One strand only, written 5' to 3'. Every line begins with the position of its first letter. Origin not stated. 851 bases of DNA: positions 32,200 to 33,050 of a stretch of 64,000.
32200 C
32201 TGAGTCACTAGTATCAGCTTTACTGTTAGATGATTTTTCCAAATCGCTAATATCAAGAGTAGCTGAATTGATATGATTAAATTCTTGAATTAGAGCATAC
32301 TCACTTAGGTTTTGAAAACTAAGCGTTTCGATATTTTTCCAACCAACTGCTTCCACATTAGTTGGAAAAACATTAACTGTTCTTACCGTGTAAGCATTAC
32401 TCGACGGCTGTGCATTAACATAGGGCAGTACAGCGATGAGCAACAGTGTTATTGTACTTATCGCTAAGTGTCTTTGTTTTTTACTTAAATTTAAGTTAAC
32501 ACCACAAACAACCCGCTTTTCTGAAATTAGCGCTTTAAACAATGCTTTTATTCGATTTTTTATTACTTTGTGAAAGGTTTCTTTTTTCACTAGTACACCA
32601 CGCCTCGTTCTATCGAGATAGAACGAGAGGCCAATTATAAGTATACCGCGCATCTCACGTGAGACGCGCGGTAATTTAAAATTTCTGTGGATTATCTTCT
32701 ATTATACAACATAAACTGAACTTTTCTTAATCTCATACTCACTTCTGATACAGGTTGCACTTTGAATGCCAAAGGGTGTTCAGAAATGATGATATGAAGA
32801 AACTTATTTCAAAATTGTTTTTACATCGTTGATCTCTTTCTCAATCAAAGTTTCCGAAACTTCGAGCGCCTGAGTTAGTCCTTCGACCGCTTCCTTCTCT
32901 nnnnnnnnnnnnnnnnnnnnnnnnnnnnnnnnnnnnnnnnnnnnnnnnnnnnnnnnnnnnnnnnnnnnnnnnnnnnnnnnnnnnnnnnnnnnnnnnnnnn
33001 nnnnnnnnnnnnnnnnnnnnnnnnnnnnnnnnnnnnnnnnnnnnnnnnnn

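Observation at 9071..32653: A 23.6-kb single ORF encodes a 7,860-aa surface protein built from at least 8 DUF2341-LamG modules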

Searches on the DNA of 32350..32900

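Call 82: search_rna_families(source=window, start=32350, end=32900, threshold=evalue, max_evalue=1)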
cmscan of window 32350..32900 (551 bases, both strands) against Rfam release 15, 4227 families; matches with E-value up to 1: 0.
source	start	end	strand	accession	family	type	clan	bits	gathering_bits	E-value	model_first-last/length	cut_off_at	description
